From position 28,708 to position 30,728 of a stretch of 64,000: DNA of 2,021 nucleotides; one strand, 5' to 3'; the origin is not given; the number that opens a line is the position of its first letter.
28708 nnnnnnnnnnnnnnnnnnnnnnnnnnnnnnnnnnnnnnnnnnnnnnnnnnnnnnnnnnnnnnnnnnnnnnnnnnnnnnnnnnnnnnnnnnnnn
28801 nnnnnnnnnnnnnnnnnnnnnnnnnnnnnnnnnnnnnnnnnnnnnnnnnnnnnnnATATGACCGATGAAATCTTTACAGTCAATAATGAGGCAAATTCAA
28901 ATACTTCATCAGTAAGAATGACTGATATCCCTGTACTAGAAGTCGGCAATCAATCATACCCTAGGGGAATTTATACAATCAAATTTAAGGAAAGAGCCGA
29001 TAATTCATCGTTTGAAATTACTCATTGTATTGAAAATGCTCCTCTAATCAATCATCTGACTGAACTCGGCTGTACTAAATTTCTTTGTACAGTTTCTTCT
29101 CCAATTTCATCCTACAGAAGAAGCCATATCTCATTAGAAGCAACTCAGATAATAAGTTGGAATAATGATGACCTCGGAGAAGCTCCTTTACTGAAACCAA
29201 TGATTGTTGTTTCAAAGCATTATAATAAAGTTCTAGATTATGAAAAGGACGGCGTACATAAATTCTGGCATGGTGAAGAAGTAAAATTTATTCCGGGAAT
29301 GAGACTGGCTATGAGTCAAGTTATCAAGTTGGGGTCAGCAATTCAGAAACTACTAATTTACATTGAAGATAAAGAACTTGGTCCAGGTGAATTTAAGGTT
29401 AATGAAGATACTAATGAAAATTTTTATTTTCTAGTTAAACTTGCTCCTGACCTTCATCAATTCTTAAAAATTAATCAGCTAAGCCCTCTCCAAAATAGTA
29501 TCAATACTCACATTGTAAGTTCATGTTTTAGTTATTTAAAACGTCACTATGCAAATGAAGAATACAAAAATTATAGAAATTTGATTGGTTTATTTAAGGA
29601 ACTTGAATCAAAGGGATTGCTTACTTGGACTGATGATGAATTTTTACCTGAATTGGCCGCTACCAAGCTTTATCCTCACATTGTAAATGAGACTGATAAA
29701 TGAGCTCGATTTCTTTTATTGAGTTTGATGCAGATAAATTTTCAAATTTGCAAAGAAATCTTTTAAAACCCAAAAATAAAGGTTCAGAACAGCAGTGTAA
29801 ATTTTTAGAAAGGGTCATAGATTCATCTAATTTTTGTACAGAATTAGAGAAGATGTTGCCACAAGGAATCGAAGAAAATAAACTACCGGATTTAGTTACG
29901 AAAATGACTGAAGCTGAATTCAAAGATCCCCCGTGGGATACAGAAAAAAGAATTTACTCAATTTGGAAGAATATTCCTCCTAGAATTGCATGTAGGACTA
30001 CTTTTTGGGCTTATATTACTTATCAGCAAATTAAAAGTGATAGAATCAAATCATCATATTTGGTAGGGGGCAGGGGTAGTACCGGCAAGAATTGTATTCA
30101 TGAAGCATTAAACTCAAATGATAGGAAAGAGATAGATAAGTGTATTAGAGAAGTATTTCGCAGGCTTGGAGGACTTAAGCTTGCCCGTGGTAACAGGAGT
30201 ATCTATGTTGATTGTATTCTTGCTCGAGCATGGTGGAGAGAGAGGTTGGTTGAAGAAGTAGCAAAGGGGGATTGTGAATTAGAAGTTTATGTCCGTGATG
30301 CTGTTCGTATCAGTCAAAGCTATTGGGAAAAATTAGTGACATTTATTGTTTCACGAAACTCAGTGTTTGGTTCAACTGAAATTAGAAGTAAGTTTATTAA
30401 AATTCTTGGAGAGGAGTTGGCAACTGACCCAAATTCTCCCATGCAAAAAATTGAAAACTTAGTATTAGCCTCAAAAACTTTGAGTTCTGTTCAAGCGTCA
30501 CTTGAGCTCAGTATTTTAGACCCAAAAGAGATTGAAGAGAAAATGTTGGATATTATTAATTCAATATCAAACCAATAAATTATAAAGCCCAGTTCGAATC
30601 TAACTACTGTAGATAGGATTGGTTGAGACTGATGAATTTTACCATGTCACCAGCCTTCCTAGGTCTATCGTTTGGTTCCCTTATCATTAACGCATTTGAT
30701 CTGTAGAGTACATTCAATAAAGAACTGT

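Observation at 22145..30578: AT-rich accessory island: candidate non-canonical DNA sulfur-modification (phosphorothioation-type) modification/restriction system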

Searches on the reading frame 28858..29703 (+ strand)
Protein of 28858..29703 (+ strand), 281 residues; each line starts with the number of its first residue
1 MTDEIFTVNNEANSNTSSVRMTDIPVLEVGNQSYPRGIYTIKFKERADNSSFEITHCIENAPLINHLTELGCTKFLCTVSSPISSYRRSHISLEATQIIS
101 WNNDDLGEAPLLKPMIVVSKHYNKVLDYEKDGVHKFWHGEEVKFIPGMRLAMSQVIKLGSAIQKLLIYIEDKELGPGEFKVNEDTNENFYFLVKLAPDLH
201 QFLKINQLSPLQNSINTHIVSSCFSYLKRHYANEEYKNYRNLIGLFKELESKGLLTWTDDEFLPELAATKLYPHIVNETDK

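Call 3: search_protein_families(library=padloc, proteins=[window:28858-29703:+], max_evalue=0.01)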
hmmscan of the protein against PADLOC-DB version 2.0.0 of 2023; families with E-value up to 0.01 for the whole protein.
window:28858-29703:+ (281 aa): 0 families

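Call 4: search_protein_families(library=pfam, proteins=[window:28858-29703:+], max_evalue=0.01)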
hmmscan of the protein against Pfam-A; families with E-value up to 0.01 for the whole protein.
window:28858-29703:+ (281 aa): 0 families

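Call 5: search_protein_families(library=ncbifam, proteins=[window:28858-29703:+], max_evalue=0.01)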
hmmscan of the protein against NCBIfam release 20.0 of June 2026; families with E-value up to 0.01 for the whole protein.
window:28858-29703:+ (281 aa): 0 families

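Call 29: find_homologous_proteins(query=window:28858-29703:+, max_evalue=0.001)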
Query window:28858-29703:+ (281 aa): 13 proteins with E <= 0.001 among 342 candidates.
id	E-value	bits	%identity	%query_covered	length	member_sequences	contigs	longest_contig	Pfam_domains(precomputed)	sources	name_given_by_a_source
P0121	2.5e-187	639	100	100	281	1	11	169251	-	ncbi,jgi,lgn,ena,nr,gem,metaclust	ncbi:MAG: hypothetical protein OXC02_00125 [Rhodobacteraceae bacterium]|nr:hypothetical protein [Par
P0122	8.4e-77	276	48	99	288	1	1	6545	-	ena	-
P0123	2.6e-74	268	47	99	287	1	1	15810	-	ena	-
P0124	1.1e-73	266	47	99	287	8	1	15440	-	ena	-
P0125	1.9e-73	265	46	98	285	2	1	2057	-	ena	-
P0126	4.9e-73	264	45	98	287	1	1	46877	-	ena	-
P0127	5.2e-73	264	45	97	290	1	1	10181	-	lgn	-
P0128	2.1e-72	262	47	99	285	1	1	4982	-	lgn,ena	-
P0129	6.3e-72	260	47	99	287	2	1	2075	-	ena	-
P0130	7.0e-72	260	47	99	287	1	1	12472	-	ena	-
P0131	1.5e-65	239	44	98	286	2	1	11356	-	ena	-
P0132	2.7e-62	229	42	97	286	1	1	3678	-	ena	-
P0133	3.4e-62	228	46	82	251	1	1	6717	-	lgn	-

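Call 40: search_protein_families(library=pfam, proteins=[window:28858-29703:+], max_evalue=10)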
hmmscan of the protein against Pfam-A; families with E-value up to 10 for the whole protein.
window:28858-29703:+ (281 aa): 0 families

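Call 42: predict_structure(alignment_id=A2)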
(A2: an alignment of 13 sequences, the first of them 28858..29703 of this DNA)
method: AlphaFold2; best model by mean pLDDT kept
length: 281 residues; sequences in the alignment: 13
mean_pLDDT: 57.8   pTM: 0.49
mean pLDDT of the five models: 57.8, 57.7, 56.6, 53.9, 53.6
residues with pLDDT >= 90: 34; 70-90: 80; 50-70: 17; < 50: 150
segments of 3 or more residues with pLDDT < 50: 1-33, 159-171, 174-218, 220-228, 230-246, 248-250, 252-281
pLDDT, mean of each block of 10 residues (from residue 1): 23 32 38 58 73 82 91 92 84 92 78 88 89 79 87 59 28 41 33 31 36 47 46 45 47 45 37 39 34
secondary structure, 60 per line:
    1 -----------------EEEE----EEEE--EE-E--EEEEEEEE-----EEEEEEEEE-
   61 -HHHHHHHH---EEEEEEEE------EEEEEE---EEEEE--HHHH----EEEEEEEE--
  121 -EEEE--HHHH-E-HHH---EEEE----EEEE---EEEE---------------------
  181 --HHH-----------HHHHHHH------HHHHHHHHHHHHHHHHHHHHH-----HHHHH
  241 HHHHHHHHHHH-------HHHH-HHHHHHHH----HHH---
elements in order: E18-21 E26-29 E38-45 E51-59 H62-69 E73-80 E87-92 E96-100 H103-106 E111-118 E122-125 H128-131 E141-144 E149-152 E156-159 H197-203 H210-230 H236-251 H259-262 H264-271

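Call 47: fold_search(model_id=the predicted structure, library=pdb)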
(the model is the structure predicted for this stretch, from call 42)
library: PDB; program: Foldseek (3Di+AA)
matches with E <= 10: 1294; with E <= 0.001: 0
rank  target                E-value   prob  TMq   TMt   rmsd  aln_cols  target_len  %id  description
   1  6msv_B                9.1e-03  0.94  0.17  0.45   9.8       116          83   16  Structure of the 6th type III domain from human fibronectin (released 2019-10-23)
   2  6nmy_A                1.1e-02  0.91  0.20  0.25  11.1       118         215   13  A Cytokine-receptor complex (released 2020-01-22)
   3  21dh_A                1.5e-02  0.99  0.22  0.14   9.9       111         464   14  Crystal structure of MBP-fused Monobody P' in complex with HPPU (released 2026-03-18)
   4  1uey_MODEL_1_A        1.7e-02  0.75  0.18  0.34  13.1       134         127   13  Solution Structure of The First Fibronectin Type III Domain of Human KIAA0343 protein (released 2003-11-22)
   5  6weo_0                1.8e-02  0.97  0.21  0.30   8.8       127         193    9  IL-22 Signaling Complex with IL-22R1 and IL-10Rbeta (released 2021-04-28)
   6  2e7h_MODEL_1_A        2.1e-02  0.98  0.22  0.50   8.6       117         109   12  Solution structure of the second fn3 domain from human Ephrin type-B receptor 4 (released 2007-07-10)
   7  2lfg_MODEL_1_A        2.2e-02  0.91  0.22  0.45  10.0       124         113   10  Solution structure of the human prolactin receptor ecd domain d2 (released 2012-02-15)
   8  1x5l_MODEL_1_A        2.3e-02  0.87  0.19  0.42  12.9       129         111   10  Solution structure of the second fn3 domain of Eph receptor A8 protein (released 2005-11-16)
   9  6weo_X                2.5e-02  0.97  0.23  0.31   8.5       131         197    9  IL-22 Signaling Complex with IL-22R1 and IL-10Rbeta (released 2021-04-28)
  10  6msv_D                2.5e-02  0.84  0.18  0.44   9.8       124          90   16  Structure of the 6th type III domain from human fibronectin (released 2019-10-23)
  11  4lsd_B                2.6e-02  0.93  0.20  0.49   9.9       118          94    9  Myokine structure (released 2013-10-16)
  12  1gh7_A                2.6e-02  0.87  0.21  0.15  10.9       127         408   12  CRYSTAL STRUCTURE OF THE COMPLETE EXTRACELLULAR DOMAIN OF THE BETA-COMMON RECEPTOR OF IL-3, IL-5, AND GM-CSF (released 2001-11-28)
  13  4nn7_B                2.8e-02  0.93  0.21  0.29  10.3       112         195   14  Cytokine receptor complex - Crystal form 2 (released 2014-03-19)
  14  6o02_B                2.8e-02  0.91  0.20  0.49  10.2       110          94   16  Monobody (MC3) bound to tyrosine kinase binding domain of E3 ubiquitin ligase CBL (released 2020-08-19)
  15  2dm4_MODEL_1_A        2.8e-02  0.82  0.17  0.37  10.8       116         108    9  Solution structure of the second fn3 domain of human sorLA/LR11 (released 2006-10-20)
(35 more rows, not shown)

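Call 51: search_protein_families(library=padloc, alignment_id=A6, max_evalue=1)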
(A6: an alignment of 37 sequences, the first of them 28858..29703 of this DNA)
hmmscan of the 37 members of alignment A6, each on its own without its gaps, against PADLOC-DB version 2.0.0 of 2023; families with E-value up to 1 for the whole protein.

A. member 1, window:28858-29703:+ (281 aa): 0 families

B. families by the number of members that match (of 37 scanned): 4 families
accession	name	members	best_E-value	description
PDLC04583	PDC-M33B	34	3.2e-13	-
PDLC01248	Cas1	1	0.0034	"CAS-I,CAS-II,CAS-III,CAS-IV,CAS-V,CAS-VI; acquisition_1"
PDLC03333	MTase_II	1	0.023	Type II methyltransferase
PDLC02737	PbeC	1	0.044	PbeC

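Call 60: find_encoding_contigs(protein=window:28858-29703:+, flank=3000, max_places=8)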
Protein window:28858-29703:+ (281 aa): 22 contigs read that carry it; 8 places shown.
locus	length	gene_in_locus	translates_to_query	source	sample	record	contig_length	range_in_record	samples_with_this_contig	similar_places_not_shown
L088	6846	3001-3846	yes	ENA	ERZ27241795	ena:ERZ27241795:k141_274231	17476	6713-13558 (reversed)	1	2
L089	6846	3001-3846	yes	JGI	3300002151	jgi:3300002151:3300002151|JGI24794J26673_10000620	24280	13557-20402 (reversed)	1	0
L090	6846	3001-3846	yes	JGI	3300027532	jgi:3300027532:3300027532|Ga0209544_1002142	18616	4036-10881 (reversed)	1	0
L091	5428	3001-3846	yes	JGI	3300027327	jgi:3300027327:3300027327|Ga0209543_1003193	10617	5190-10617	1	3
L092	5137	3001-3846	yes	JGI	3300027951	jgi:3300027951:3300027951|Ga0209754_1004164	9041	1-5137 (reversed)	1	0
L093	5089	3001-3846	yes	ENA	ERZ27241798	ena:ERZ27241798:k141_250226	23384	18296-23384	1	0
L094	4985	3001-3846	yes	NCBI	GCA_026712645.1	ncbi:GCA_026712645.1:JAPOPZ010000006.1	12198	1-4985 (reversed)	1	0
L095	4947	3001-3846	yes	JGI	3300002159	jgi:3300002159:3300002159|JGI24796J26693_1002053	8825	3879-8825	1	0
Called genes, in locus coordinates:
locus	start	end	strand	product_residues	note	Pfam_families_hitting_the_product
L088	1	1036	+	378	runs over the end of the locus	PF00266:Aminotran_5, PF01053:Cys_Met_Meta_PP (weak), PF01041:DegT_DnrJ_EryC1 (weak)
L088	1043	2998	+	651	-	-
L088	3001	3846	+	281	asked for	-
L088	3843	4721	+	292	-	PF19866:DUF6339 (faint)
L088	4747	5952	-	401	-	PF03453:MoeA_N, PF00994:MoCF_biosynth, PF03454:MoeA_C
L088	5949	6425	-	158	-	PF01967:MoaC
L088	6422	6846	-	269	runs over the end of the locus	PF00218:IGPS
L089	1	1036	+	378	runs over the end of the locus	PF00266:Aminotran_5, PF01053:Cys_Met_Meta_PP (weak), PF01041:DegT_DnrJ_EryC1 (weak)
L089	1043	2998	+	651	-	-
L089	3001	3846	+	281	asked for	-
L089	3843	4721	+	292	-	PF19866:DUF6339 (faint)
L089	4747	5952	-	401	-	-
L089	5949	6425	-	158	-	-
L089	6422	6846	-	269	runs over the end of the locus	-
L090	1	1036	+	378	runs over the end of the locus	PF00266:Aminotran_5, PF01053:Cys_Met_Meta_PP (weak), PF01041:DegT_DnrJ_EryC1 (weak)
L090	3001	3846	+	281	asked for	-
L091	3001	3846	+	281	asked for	-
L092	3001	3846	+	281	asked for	-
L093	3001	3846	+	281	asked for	-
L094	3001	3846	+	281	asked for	-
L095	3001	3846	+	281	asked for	-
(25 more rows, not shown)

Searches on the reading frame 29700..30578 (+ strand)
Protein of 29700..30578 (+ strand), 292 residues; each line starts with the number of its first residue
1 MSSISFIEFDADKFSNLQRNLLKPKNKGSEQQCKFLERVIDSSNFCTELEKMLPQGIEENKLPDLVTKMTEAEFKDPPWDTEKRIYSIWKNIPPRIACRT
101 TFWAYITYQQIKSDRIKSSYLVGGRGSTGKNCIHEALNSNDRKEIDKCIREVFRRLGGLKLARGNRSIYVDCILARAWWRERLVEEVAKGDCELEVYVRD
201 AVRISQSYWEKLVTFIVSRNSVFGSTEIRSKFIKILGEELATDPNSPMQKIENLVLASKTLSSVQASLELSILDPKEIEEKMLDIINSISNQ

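Call 3: search_protein_families(library=padloc, proteins=[window:29700-30578:+], max_evalue=0.01)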
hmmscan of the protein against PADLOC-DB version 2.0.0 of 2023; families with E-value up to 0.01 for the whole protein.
window:29700-30578:+ (292 aa): 1 family
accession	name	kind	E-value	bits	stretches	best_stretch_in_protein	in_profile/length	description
PDLC04584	PDC-M33C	-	9.6e-05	20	1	57-184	45-149/250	-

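Call 4: search_protein_families(library=pfam, proteins=[window:29700-30578:+], max_evalue=0.01)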
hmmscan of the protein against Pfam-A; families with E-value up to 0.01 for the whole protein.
window:29700-30578:+ (292 aa): 1 family
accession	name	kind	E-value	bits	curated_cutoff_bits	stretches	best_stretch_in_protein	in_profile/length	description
PF19866.4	DUF6339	-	1.3e-05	25.4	23.2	0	166-282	67-173/175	Family of unknown function (DUF6339)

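Call 5: search_protein_families(library=ncbifam, proteins=[window:29700-30578:+], max_evalue=0.01)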
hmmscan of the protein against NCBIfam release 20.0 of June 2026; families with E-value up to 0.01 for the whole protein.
window:29700-30578:+ (292 aa): 0 families

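Call 30: find_homologous_proteins(query=window:29700-30578:+, max_evalue=0.001)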
Query window:29700-30578:+ (292 aa): 144 proteins with E <= 0.001 among 1149 candidates; the best 120 are listed.
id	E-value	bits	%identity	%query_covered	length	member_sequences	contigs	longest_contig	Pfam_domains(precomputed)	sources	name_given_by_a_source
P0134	8.8e-191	650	100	100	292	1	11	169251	PF19866.5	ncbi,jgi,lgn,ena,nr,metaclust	ncbi:MAG: hypothetical protein OXC02_00120 [Rhodobacteraceae bacterium]|nr:hypothetical protein [Par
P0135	4.3e-93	330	54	96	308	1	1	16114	PF19866.5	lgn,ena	-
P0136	4.5e-93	330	53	100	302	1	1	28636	-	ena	-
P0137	1.4e-92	328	54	98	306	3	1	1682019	PF19866.5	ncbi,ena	-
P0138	3.8e-90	320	53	98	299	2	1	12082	-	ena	-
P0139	7.3e-86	306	51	98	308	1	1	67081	PF19866.5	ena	-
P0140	1.6e-83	298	50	98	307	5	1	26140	PF19866.5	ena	-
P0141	3.9e-83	297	50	98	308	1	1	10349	PF19866.5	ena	-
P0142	5.7e-81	290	48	98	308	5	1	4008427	-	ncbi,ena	-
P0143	6.6e-79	283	47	98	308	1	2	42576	PF19866.5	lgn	-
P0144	3.7e-73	264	47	97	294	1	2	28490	-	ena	-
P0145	1.2e-71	259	47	98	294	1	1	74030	-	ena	-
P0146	1.3e-71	259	47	97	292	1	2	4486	-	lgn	-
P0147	1.5e-71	259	45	97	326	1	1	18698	PF19866.5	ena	-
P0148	6.6e-71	257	47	99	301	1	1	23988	PF19866.5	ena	-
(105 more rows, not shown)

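Call 40: search_protein_families(library=pfam, proteins=[window:29700-30578:+], max_evalue=10)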
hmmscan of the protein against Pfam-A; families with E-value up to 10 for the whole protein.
window:29700-30578:+ (292 aa): 3 families
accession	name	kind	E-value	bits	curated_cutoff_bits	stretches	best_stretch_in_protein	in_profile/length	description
PF19866.4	DUF6339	-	1.3e-05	25.4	23.2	2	166-282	67-173/175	Family of unknown function (DUF6339)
PF18796.6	LPD1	-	0.12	12.9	27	1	102-157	21-75/78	Large polyvalent protein-associated domain 1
PF25100.1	DUF7809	-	0.15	12.8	27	1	6-74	49-120/160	Domain of unknown function (DUF7809)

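Call 44: predict_structure(alignment_id=A3)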
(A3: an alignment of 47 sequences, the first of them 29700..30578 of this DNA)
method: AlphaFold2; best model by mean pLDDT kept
length: 292 residues; sequences in the alignment: 47
mean_pLDDT: 91.6   pTM: 0.89
mean pLDDT of the five models: 91.6, 91.4, 91.0, 90.6, 90.3
residues with pLDDT >= 90: 236; 70-90: 39; 50-70: 13; < 50: 4
segments of 3 or more residues with pLDDT < 50: 162-165
pLDDT, mean of each block of 10 residues (from residue 1): 84 94 96 98 98 86 90 94 96 91 96 97 88 96 97 90 56 94 96 97 94 81 81 96 96 95 91 93 95 90
secondary structure, 60 per line:
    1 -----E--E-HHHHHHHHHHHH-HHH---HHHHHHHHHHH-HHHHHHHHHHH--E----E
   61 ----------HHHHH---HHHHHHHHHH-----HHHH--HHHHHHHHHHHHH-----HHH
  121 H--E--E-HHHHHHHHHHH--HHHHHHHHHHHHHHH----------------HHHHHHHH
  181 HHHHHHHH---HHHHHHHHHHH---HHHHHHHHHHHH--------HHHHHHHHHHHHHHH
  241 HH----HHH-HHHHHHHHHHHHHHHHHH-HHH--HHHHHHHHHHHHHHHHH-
elements in order: H11-22 H30-40 H42-52 H71-75 H79-88 H94-97 H100-112 H118-121 H129-139 H142-156 H173-188 H192-202 H206-217 H226-242 H251-268 H275-291

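Call 48: fold_search(model_id=the predicted structure, library=pdb)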
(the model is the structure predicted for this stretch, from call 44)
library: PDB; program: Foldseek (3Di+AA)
matches with E <= 10: 55; with E <= 0.001: 0
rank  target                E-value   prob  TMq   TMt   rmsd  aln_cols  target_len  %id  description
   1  3q84_B                9.5e-01  0.06  0.11  0.12  34.1       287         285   12  Crystal structure of human PACSIN 1 F-BAR domain (released 2012-02-22)
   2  2x3x_B                2.0e+00  0.04  0.12  0.13  31.7       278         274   10  structure of mouse syndapin I (crystal form 1) (released 2010-04-07)
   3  7unj_A                2.5e+00  0.09  0.21  0.25  13.7       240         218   15  De novo designed chlorophyll dimer protein with Zn pheophorbide a methyl ester matching geometry of purple bacterial s (released 2023-04-19)
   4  5cwf_C                2.8e+00  0.11  0.21  0.30  12.5       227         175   12  Crystal structure of de novo designed helical repeat protein DHR8 (released 2015-12-16)
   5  4n6h                  3.0e+00  0.03  0.12  0.10  19.6       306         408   11  1.8 A Structure of the human delta opioid 7TM receptor (PSI Community Target) (released 2013-12-25)
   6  9l7l                  3.0e+00  0.02  0.13  0.10  22.5       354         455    9  Structure of the MATE family multidrug resistance transporter HvAACT1 from Hordeum vulgare in the outward-facing state (released 2025-08-06)
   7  3q84_G                3.2e+00  0.02  0.11  0.12  32.7       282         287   11  Crystal structure of human PACSIN 1 F-BAR domain (released 2012-02-22)
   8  5cwf_B                3.3e+00  0.14  0.25  0.34  11.9       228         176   12  Crystal structure of de novo designed helical repeat protein DHR8 (released 2015-12-16)
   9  4hlq_C                3.3e+00  0.05  0.20  0.21  18.4       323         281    8  Crystal structure of human rab1b bound to GDP and BEF3 in complex with the GAP domain of TBC1D20 from homo sapiens (released 2013-01-16)
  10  9hj0_I                3.3e+00  0.04  0.17  0.18  20.4       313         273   10  Cryo-EM structure of CAK (CDK7 D97N mutant) in complex with Samuraciclib (released 2025-08-20)
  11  6n4n_F                3.5e+00  0.06  0.15  0.20  15.9       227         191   14  Crystal structure of the designed protein DNCR2/danoprevir/NS3a complex (released 2019-09-11)
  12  9g71_A                3.5e+00  0.02  0.12  0.10  34.4       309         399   11  Cryo-EM structure of TTYH2 in complex with lipids in GDN (released 2025-05-21)
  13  3hah_A                3.6e+00  0.02  0.12  0.13  31.6       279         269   10  Crystal structure of human PACSIN1 F-BAR domain (C2 lattice) (released 2009-06-16)
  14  8ugc_A                4.0e+00  0.03  0.13  0.11  19.6       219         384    9  FD15: Flat repeat helix-turn-helix-turn protein (released 2023-12-27)
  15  3msv_A                4.1e+00  0.02  0.15  0.13  19.2       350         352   12  The hypoxic regulator of sterol synthesis Nro1 is a nuclear import adaptor (released 2011-04-20)
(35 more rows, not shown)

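Call 52: search_protein_families(library=padloc, alignment_id=A3, max_evalue=1)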
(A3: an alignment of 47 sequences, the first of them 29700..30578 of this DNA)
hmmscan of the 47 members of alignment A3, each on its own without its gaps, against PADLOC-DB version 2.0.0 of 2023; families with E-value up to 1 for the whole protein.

A. member 1, window:29700-30578:+ (292 aa): 1 family
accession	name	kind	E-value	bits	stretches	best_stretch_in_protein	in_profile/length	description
PDLC04584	PDC-M33C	-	9.6e-05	20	1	57-184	45-149/250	-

B. families by the number of members that match (of 47 scanned): 3 families
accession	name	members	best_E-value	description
PDLC04584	PDC-M33C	38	7.7e-05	-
PDLC01976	CARF_m11--CARF_HEPNnew_CARF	1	0.0023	-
PDLC03547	REase_II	1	0.019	Type II restriction enzyme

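Call 85: fold_search(model_id=the predicted structure, library=viral)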
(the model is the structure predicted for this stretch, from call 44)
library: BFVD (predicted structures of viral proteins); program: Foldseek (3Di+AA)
matches with E <= 10: 44; with E <= 0.001: 0
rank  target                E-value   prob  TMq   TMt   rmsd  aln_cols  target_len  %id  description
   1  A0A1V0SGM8            2.4e+00  0.07  0.19  0.17  19.9       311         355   10  Transcription initiation factor IIB [Hokovirus HKV1]
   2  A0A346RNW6            2.7e+00  0.03  0.13  0.10  20.4       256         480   10  PolyADP-ribose glycohydrolase [Cryptophlebia peltastica nucleopolyhedrovirus]
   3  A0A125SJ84            3.2e+00  0.04  0.14  0.18  14.3       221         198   15  (no name in the UniProt tables at hand)
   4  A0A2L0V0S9            3.2e+00  0.02  0.11  0.11  26.3       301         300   11  Uncharacterized protein [Agrobacterium phage Atu_ph07]
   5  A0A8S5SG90            3.3e+00  0.02  0.10  0.06  32.1       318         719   10  Minor tail protein [Siphoviridae sp. ctxvK3]
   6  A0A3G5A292            3.5e+00  0.03  0.14  0.12  22.1       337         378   13  Sel1 repeat family protein [Harvfovirus sp.]
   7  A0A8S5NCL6            3.8e+00  0.04  0.17  0.06  23.6       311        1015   11  Minor tail protein [Siphoviridae sp. ctUse40]
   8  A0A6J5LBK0            4.0e+00  0.02  0.12  0.13  17.9       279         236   11  Uncharacterized protein [uncultured Caudovirales phage]
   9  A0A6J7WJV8            4.6e+00  0.05  0.22  0.10  18.9       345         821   12  Uncharacterized protein [uncultured Caudovirales phage]
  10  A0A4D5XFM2            5.2e+00  0.06  0.15  0.20  16.8       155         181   12  Uncharacterized protein [Pithovirus LCDPAC01]
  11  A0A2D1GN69            5.2e+00  0.06  0.22  0.10  25.9       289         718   12  (no name in the UniProt tables at hand)
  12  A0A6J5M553            5.2e+00  0.02  0.13  0.11  20.6       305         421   12  Uncharacterized protein [uncultured Caudovirales phage]
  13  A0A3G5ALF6            5.4e+00  0.03  0.18  0.09  20.9       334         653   11  Putative cyclin-D5-1 [Sylvanvirus sp.]
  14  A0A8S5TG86            5.4e+00  0.02  0.13  0.15  19.4       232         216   14  Uncharacterized protein (Fragment) [Phage sp. ctL4h4]
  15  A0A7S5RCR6            5.4e+00  0.02  0.15  0.09  23.4       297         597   11  (no name in the UniProt tables at hand)
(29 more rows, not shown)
